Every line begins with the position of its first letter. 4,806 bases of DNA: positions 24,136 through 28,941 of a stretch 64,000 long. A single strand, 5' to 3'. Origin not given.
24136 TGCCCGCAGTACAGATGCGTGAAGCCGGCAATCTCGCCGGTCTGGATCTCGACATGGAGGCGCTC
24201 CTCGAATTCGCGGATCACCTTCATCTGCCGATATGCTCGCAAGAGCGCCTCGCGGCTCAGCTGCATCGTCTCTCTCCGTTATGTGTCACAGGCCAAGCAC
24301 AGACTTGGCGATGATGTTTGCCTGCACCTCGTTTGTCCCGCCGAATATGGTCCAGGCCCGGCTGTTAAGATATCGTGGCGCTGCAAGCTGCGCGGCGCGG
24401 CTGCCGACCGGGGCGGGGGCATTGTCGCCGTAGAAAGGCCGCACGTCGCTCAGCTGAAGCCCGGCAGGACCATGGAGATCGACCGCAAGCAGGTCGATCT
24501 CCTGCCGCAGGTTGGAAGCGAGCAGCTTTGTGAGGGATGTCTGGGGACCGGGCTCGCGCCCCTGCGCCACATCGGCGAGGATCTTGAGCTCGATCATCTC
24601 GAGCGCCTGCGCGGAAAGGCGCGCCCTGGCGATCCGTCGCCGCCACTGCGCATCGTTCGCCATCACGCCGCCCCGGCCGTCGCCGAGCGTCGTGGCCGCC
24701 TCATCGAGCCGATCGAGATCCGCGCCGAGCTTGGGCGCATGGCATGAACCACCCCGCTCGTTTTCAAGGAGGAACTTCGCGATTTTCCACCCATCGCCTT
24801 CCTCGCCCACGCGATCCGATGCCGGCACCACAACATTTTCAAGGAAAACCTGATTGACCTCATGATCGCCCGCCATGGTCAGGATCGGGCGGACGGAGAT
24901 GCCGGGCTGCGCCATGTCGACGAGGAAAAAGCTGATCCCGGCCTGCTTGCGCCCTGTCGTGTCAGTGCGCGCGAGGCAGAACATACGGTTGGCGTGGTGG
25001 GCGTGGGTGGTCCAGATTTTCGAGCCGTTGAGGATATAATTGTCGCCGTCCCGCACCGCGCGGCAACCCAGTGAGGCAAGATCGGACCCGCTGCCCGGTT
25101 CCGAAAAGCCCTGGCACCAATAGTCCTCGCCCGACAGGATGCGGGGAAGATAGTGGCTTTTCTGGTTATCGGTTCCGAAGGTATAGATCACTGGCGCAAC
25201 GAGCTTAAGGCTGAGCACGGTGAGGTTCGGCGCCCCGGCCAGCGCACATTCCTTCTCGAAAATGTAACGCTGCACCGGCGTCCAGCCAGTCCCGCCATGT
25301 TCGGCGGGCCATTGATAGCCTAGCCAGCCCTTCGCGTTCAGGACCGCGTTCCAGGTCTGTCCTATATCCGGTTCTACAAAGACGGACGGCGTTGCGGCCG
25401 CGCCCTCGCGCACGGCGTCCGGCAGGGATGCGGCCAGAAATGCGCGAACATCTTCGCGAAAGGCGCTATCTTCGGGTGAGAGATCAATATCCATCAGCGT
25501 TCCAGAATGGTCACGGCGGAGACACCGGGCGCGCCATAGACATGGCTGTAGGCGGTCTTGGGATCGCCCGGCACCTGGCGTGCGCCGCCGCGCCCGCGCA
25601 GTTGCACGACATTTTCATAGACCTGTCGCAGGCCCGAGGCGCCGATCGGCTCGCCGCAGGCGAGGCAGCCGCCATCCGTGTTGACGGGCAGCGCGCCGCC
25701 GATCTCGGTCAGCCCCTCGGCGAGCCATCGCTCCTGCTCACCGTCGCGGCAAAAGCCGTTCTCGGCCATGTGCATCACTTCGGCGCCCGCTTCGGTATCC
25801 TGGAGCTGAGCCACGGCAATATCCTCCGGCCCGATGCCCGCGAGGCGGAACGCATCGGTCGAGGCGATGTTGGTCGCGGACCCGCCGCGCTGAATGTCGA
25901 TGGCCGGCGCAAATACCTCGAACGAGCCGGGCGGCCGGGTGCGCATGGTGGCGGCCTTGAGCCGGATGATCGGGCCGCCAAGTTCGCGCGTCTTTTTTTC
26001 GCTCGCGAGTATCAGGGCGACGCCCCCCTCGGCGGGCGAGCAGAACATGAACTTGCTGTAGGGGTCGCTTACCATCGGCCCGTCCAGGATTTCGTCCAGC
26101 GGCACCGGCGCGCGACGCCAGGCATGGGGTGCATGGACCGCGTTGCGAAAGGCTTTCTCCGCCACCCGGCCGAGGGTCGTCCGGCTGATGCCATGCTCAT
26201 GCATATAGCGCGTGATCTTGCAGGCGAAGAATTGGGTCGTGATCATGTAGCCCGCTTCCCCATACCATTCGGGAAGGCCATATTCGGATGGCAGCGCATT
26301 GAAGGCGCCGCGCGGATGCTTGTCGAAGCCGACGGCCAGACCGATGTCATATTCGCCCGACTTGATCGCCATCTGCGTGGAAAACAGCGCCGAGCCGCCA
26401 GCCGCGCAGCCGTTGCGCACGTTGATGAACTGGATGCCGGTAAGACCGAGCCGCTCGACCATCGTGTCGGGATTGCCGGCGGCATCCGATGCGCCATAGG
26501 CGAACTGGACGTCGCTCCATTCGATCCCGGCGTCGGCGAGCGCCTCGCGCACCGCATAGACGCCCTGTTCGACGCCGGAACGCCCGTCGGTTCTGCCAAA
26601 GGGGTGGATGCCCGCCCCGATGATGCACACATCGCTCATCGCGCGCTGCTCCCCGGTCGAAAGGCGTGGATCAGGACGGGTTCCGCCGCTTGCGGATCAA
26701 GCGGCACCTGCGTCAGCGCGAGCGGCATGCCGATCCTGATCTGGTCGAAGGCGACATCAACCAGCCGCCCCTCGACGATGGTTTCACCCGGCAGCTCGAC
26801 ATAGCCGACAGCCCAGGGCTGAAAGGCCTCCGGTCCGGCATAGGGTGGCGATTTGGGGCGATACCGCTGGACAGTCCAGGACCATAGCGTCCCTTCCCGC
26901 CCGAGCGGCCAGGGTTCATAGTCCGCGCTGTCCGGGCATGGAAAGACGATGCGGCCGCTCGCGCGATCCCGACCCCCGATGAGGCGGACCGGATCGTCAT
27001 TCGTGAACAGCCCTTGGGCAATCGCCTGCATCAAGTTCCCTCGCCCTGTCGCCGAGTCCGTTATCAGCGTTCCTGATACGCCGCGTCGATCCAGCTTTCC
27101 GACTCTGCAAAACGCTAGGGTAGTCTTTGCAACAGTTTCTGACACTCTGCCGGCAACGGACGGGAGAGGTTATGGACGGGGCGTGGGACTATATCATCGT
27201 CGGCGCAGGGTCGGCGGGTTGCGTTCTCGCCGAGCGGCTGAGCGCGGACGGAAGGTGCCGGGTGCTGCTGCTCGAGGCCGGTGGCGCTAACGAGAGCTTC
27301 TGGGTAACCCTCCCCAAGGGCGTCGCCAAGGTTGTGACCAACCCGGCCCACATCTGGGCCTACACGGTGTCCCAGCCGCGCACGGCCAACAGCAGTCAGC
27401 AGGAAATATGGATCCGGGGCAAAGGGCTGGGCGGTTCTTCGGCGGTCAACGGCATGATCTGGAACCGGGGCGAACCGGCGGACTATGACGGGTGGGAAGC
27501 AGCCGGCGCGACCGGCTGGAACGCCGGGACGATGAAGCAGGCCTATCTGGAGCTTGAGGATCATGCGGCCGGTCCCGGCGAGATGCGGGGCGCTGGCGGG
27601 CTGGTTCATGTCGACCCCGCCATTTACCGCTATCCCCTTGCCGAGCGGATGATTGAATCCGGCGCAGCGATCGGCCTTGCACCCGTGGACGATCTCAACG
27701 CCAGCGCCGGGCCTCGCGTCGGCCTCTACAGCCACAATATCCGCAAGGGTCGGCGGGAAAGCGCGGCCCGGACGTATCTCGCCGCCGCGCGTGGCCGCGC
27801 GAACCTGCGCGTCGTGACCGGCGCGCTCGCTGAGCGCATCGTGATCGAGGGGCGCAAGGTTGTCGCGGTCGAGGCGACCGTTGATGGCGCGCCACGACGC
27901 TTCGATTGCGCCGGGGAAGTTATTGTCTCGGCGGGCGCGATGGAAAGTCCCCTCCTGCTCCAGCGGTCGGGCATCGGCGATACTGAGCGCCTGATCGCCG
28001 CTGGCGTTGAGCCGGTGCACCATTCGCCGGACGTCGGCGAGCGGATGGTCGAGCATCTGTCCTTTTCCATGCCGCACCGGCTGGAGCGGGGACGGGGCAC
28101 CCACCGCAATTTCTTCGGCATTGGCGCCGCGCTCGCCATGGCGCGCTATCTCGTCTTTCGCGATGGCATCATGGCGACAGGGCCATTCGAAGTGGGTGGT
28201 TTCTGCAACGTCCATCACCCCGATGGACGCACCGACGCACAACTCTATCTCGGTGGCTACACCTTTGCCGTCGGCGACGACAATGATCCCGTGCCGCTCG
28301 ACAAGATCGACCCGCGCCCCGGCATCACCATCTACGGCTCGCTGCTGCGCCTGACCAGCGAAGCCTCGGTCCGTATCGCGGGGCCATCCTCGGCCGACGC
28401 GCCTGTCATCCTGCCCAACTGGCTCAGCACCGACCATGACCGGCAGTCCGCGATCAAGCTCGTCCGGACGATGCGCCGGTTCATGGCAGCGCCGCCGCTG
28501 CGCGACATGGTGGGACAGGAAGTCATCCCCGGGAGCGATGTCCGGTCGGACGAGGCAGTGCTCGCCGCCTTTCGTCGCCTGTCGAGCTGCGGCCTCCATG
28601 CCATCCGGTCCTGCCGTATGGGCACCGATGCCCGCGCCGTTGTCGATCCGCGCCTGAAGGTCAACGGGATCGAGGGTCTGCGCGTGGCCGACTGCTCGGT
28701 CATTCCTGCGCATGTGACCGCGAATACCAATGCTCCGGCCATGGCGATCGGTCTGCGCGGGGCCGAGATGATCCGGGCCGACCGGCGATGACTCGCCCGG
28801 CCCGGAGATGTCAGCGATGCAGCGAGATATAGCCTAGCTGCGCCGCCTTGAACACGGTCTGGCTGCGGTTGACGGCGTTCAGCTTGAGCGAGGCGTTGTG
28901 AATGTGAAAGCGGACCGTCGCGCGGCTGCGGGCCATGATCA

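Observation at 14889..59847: Shared lux-box-like motif at almost every promoter of the catabolic region: a candidate LuxR-solo regulon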

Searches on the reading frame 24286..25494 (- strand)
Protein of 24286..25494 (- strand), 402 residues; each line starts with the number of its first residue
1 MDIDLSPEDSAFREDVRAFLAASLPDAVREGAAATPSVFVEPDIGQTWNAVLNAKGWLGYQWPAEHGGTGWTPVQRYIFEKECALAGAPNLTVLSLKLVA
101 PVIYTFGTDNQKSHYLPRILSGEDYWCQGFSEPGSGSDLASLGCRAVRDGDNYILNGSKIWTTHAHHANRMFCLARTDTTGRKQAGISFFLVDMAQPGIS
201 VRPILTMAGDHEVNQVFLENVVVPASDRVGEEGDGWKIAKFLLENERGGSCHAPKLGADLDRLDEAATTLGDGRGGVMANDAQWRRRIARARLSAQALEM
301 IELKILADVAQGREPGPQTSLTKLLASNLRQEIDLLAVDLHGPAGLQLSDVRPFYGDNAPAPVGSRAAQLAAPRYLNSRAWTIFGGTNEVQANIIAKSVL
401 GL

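Call 7: search_protein_families(library=pfam, proteins=[window:24286-25494:-])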
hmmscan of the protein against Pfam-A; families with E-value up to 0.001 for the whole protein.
window:24286-25494:- (402 aa): 3 families
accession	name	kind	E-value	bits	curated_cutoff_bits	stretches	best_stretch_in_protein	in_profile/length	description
PF02770.24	Acyl-CoA_dh_M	-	4.7e-21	75.2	33.3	1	127-219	1-95/97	Acyl-CoA dehydrogenase, middle domain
PF02771.21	Acyl-CoA_dh_N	-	7.7e-18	65.3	22.9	1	6-123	1-113/113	Acyl-CoA dehydrogenase, N-terminal domain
PF00441.29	Acyl-CoA_dh_1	-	5.9e-16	59.4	22.4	1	233-400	1-150/150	Acyl-CoA dehydrogenase, C-terminal domain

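Call 39: search_protein_families(library=ncbifam, proteins=[window:24286-25494:-], max_evalue=0.00001)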
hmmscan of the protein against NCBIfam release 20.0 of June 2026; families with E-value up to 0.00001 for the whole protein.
window:24286-25494:- (402 aa): 17 families
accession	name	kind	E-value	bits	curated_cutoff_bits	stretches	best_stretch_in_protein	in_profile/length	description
TIGR03204.1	pimC_large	equivalog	4.1e-107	358.5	623.85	1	2-402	1-395/395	pimeloyl-CoA dehydrogenase large subunit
NF042972.1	AcrlCoAredClosAcrC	equivalog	7e-35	120.4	640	1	1-345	1-341/378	acryloyl-CoA reductase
NF045652.1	ProlPCPDhRedW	equivalog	2.4e-32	112.2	650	1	41-365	30-359/376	L-prolyl-[peptidyl-carrier protein] dehydrogenase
NF008997.0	PRK12341.1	equivalog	5.1e-26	91.6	537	1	55-247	49-242/382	acyl-CoA dehydrogenase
NF043006.1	CyhCrbnylCoADH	equivalog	5.7e-25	88.1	650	1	52-240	44-234/380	cyclohexane-1-carbonyl-CoA dehydrogenase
NF053553.1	prodigi_MBC_PigA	equivalog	2.1e-24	86.4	500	1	98-346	93-345/381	prodigiosin MBC biosynthesis dehydrogenase PigA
NF058590.1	AcCoDHFadEBacil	equivalog_domain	8.8e-23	80.6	600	1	56-243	66-253/586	acyl-CoA dehydrogenase FadE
NF045552.1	GlutCoADH_Des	equivalog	1.2e-22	80.7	470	1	52-259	46-255/387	glutaryl-CoA dehydrogenase Acd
TIGR03207.1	cyc_hxne_CoA_dh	equivalog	2.5e-21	75.9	575.35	1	55-236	44-227/372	cyclohexanecarboxyl-CoA dehydrogenase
NF042439.1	SulpropCoADesulf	equivalog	1.9e-18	66.4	600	1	51-224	32-209/379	3-sulfinopropanoyl-CoA desulfinase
NF002885.1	PRK03354.1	equivalog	1.6e-15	57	540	1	62-247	56-239/378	crotonobetainyl-CoA dehydrogenase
NF052270.1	Staph_DH_FadE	equivalog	8.6e-15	54.4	600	1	103-245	117-258/400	acyl-CoA dehydrogenase FadE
TIGR03203.1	pimD_small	equivalog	2.6e-14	53.1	652.7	1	2-252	1-245/378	pimeloyl-CoA dehydrogenase small subunit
NF049984.1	Rv1679_FadE16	equivalog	1e-10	41.4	600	1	50-238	31-218/371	Rv1679 family acyl-CoA dehydrogenase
NF007000.1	PRK09463.1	subfamily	9.3e-10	37.5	600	1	45-145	75-178/726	acyl-CoA dehydrogenase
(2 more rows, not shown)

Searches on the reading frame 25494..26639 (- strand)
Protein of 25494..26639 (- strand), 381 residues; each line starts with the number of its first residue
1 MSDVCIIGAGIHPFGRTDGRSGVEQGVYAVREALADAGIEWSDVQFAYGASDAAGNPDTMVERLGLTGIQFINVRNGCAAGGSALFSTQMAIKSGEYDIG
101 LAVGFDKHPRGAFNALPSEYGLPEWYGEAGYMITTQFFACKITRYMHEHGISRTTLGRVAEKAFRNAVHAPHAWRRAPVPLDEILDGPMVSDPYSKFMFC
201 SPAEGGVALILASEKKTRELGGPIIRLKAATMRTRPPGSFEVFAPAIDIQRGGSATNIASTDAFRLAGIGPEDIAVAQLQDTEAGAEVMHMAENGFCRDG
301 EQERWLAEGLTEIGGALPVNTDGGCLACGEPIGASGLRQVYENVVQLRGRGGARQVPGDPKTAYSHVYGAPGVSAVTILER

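Call 7: search_protein_families(library=pfam, proteins=[window:25494-26639:-])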
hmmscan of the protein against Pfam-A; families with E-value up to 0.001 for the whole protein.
window:25494-26639:- (381 aa): 3 families
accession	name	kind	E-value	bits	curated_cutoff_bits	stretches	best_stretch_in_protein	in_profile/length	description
PF22691.2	Thiolase_C_1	-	6.8e-31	107.4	28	1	254-378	18-140/144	Thiolase C-terminal domain-like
PF00108.29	Thiolase_N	-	2.3e-07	30.9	26.4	1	4-173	1-190/260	Thiolase, N-terminal domain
PF02803.24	Thiolase_C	-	2.7e-07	30.7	27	1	258-353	26-103/123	Thiolase, C-terminal domain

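Call 39: search_protein_families(library=ncbifam, proteins=[window:25494-26639:-], max_evalue=0.00001)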
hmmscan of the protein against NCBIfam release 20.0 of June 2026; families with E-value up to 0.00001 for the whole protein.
window:25494-26639:- (381 aa): 19 families
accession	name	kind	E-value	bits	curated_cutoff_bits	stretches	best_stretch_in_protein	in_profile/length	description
NF006102.0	PRK08256.1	subfamily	1.7e-64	218.4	436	1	2-381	3-392/394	lipid-transfer protein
NF004715.0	PRK06059.1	equivalog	1.6e-63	215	424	1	2-369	4-387/399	lipid-transfer protein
NF004720.0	PRK06064.1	subfamily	6.1e-59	199.7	420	1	1-380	1-386/389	thiolase domain-containing protein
NF004810.0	PRK06157.1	equivalog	3.9e-55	187.6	403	1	2-379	7-395/400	acetyl-CoA acetyltransferase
NF009228.0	PRK12578.1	subfamily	1.1e-46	159.3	485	1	3-378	4-384/387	thiolase domain-containing protein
NF004811.0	PRK06158.1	subfamily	3.4e-46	157.9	421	1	4-377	10-375/384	acetyl-CoA acetyltransferase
NF053570.1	AcCoTHIOL_METTL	equivalog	3e-45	154.7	600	1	1-379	1-381/385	acetyl-CoA acetyltransferase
NF006010.0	PRK08142.1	subfamily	7.5e-43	146.7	462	1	4-352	7-354/388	thiolase domain-containing protein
NF053628.1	BnzsclthlBbsBGT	equivalog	2e-41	142.1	750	1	3-370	6-370/389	benzoylsuccinyl-CoA thiolase subunit BbsB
NF005892.0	PRK07855.1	subfamily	3e-41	141.6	469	1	4-357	8-367/390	lipid-transfer protein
NF006180.0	PRK08313.1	subfamily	1.2e-39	136.3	514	1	4-370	6-372/389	thiolase domain-containing protein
NF005704.0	PRK07516.1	subfamily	8.9e-34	117.1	412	1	2-380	2-386/389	thiolase domain-containing protein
NF004982.0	PRK06365.1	equivalog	1.9e-33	116.1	695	2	58-231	78-254/430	thiolase domain-containing protein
NF004721.0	PRK06065.1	equivalog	1.5e-27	96.5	455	1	137-370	152-381/393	thiolase domain-containing protein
NF004722.0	PRK06066.1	equivalog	5.8e-27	94.6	516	1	139-378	147-382/385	thiolase domain-containing protein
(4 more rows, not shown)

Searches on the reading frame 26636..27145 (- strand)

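Call 7: search_protein_families(library=pfam, proteins=[window:26636-27145:-])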
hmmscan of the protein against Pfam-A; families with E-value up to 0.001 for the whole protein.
window:26636-27145:- (169 aa): 1 family
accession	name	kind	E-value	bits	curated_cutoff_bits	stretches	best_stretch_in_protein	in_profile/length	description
PF01796.24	OB_ChsH2_C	-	4e-17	62.3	27.1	1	80-144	3-62/65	ChsH2, C-terminal OB-fold domain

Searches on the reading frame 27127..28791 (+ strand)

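Call 7: search_protein_families(library=pfam, proteins=[window:27127-28791:+])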
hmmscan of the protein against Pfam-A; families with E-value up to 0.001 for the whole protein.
window:27127-28791:+ (554 aa): 7 families
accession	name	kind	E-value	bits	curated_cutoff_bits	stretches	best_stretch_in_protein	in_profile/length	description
PF00732.25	GMC_oxred_N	-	3e-41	142.1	23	1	21-311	2-217/218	GMC oxidoreductase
PF05199.19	GMC_oxred_C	-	5.9e-29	101.8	24.6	1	411-542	3-139/139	GMC oxidoreductase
PF13450.12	NAD_binding_8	-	4.9e-05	24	21.9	1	24-52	1-28/68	NAD(P)-binding Rossmann-like domain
PF05834.18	Lycopene_cycl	-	0.00015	21.4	23.4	1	21-77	1-62/380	Lycopene cyclase protein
PF00890.30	FAD_binding_2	-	0.00029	20.6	20.4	0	21-57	1-36/414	FAD binding domain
PF07992.20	Pyr_redox_2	-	0.00045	20.2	26.1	0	21-71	2-51/291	Pyridine nucleotide-disulphide oxidoreductase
PF01266.30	DAO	-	0.00078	19.5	27.9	0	21-54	1-34/353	FAD dependent oxidoreductase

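Call 39: search_protein_families(library=ncbifam, proteins=[window:27127-28791:+], max_evalue=0.00001)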
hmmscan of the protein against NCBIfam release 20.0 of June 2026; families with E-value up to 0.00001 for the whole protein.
window:27127-28791:+ (554 aa): 5 families
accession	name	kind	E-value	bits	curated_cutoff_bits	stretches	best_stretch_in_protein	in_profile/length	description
NF002550.0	PRK02106.1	subfamily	3.3e-119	399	605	1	19-551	5-535/563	choline dehydrogenase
TIGR01810.1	betA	equivalog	7.8e-102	341.6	732.1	1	21-551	1-528/532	choline dehydrogenase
TIGR03970.1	mycofact_MftG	equivalog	9.5e-70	235.9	387.45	2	21-324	2-305/487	mycofactocin dehydrogenase MftG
TIGR04542.1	GMC_mycofac_2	equivalog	6.1e-39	134.3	400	1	21-289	1-243/425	mycofactocin system GMC family oxidoreductase MftG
NF038210.1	GMC_mycofac_3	equivalog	6.6e-15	54.9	300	1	23-126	2-95/418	mycofactocin system GMC family oxidoreductase MftG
